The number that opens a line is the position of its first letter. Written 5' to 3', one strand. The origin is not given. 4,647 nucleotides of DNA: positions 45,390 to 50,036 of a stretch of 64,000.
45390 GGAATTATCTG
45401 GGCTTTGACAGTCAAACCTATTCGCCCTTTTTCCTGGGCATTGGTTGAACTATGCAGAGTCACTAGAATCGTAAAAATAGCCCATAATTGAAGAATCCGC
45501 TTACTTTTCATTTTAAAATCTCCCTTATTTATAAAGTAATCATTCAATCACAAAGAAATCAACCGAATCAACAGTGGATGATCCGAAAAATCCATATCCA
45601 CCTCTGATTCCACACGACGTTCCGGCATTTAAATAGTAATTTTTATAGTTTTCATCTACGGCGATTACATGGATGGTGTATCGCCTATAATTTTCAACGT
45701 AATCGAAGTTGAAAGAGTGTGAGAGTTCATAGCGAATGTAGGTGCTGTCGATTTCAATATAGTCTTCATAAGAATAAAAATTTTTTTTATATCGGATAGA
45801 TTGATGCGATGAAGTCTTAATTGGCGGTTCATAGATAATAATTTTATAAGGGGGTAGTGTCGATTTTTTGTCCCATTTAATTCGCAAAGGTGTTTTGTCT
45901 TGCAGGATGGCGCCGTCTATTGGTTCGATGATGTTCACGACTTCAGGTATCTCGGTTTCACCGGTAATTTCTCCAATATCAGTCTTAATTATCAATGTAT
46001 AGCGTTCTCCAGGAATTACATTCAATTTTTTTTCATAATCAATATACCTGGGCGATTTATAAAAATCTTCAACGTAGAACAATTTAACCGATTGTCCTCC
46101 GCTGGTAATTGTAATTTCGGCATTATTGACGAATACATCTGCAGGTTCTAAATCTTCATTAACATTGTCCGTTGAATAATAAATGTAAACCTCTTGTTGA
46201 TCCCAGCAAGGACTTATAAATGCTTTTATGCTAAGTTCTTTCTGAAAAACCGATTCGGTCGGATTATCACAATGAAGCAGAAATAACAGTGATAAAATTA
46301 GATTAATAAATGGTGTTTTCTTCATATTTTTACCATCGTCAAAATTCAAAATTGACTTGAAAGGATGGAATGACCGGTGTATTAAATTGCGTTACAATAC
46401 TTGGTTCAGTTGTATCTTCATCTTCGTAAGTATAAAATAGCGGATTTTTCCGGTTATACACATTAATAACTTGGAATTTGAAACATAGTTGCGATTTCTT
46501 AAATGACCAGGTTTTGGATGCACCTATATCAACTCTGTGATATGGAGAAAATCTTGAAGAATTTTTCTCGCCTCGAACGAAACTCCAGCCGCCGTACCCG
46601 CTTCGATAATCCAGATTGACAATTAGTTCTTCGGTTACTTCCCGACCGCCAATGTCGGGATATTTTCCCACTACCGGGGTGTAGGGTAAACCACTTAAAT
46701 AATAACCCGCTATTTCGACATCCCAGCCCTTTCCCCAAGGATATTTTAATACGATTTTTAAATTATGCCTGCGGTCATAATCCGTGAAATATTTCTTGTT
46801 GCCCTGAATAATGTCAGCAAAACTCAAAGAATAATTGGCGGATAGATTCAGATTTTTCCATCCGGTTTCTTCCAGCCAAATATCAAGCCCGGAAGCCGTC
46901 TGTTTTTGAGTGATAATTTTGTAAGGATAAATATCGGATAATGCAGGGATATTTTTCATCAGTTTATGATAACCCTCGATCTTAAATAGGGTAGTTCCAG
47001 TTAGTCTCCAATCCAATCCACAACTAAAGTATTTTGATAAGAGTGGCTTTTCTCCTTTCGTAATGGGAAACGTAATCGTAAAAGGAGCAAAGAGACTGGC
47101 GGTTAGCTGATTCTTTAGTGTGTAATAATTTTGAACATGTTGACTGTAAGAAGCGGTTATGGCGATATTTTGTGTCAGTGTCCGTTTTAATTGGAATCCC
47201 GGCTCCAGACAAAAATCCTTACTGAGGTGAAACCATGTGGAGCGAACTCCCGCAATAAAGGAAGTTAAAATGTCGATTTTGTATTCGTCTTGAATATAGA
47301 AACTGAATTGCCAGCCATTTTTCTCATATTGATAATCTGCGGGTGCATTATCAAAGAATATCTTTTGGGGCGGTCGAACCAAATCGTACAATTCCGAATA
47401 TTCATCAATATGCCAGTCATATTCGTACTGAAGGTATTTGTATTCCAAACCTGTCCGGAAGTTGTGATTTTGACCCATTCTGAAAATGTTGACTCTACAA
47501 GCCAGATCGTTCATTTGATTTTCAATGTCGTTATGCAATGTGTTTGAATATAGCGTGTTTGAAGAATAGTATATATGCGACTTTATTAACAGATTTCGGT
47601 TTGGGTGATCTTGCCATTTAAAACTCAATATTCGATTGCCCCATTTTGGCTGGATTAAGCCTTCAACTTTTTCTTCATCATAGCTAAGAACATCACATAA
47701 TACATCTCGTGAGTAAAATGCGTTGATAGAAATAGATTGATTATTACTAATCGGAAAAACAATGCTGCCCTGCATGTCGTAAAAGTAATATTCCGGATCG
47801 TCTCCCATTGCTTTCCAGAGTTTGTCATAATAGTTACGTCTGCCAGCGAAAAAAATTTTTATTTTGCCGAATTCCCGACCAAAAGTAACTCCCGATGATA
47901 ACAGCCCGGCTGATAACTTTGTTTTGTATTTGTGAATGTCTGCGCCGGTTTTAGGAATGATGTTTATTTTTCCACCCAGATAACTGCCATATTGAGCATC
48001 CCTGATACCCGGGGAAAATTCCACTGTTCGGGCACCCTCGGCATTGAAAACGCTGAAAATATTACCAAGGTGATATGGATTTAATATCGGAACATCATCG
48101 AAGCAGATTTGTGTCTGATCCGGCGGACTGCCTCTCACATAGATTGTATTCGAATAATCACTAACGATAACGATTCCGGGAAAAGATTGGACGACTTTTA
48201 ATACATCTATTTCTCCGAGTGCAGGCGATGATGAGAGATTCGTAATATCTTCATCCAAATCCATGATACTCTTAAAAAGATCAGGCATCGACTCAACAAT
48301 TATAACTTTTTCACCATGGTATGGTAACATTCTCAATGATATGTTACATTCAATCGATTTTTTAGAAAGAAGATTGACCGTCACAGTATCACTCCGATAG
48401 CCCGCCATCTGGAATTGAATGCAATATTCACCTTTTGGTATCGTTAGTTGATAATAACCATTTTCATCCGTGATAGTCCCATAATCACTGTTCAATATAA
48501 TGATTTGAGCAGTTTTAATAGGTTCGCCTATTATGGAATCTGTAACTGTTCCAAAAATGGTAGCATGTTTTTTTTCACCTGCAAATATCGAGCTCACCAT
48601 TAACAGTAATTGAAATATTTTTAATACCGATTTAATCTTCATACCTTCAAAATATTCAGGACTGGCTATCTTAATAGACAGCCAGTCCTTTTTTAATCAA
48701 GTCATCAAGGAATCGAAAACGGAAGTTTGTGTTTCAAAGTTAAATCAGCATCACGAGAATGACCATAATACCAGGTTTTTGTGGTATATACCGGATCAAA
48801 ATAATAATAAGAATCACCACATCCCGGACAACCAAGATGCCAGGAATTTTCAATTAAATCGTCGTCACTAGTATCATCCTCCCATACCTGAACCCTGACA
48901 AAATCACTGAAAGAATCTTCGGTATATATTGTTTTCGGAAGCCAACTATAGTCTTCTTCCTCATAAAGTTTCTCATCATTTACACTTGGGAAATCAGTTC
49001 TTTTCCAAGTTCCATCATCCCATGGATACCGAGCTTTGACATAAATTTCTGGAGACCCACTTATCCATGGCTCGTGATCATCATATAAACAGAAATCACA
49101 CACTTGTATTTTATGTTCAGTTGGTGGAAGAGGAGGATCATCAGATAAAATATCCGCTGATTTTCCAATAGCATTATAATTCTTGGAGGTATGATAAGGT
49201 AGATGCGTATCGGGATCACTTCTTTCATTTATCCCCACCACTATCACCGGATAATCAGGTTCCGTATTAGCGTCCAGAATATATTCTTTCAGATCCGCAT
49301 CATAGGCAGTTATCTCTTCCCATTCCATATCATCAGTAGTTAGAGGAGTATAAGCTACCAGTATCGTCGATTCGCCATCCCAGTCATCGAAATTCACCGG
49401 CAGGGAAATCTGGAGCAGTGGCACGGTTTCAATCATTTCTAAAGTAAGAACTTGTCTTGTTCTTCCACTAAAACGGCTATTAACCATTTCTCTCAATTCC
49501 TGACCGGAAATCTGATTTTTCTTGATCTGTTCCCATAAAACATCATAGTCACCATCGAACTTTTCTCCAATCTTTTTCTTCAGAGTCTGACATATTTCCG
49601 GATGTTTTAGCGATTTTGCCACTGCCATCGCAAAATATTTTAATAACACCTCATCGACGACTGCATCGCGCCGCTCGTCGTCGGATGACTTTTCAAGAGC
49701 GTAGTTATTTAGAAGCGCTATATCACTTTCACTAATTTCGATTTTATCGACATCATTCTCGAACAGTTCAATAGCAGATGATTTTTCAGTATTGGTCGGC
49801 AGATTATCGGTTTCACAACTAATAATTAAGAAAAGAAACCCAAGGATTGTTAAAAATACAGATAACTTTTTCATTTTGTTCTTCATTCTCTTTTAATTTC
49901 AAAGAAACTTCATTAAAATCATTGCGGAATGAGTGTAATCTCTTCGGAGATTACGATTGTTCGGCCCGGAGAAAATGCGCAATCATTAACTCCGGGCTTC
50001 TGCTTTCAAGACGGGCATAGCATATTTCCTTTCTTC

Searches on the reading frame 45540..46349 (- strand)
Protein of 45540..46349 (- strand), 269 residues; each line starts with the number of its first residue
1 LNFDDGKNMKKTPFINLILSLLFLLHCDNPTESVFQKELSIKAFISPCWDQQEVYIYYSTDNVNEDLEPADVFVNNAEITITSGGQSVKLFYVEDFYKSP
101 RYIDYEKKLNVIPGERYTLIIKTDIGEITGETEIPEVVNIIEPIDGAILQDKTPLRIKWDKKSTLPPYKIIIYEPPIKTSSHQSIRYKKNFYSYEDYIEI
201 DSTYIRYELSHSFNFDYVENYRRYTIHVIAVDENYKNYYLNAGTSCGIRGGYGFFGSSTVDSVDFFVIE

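Call 60: search_protein_families(library=pfam, proteins=[window:45540-46349:-], max_evalue=0.001)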
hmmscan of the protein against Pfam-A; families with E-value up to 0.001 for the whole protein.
window:45540-46349:- (269 aa): 1 family
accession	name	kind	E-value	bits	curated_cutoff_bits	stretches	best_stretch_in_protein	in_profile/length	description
PF14054.11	DUF4249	-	3.6e-06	27.2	28.5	1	35-237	12-219/269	Domain of unknown function (DUF4249)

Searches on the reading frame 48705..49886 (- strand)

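Call 14: search_protein_families(library=pfam, proteins=[window:48705-49886:-], max_evalue=0.001)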
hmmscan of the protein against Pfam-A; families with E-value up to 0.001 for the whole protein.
window:48705-49886:- (393 aa): 1 family
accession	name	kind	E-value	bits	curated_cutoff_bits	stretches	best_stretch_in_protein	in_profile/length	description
PF11301.13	DUF3103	-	1.6e-12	47.5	25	1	90-282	7-205/351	Protein of unknown function (DUF3103)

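Call 66: search_protein_families(library=ncbifam, proteins=[window:48705-49886:-], max_evalue=0.001)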
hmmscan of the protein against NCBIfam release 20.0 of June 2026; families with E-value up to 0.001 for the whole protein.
window:48705-49886:- (393 aa): 0 families
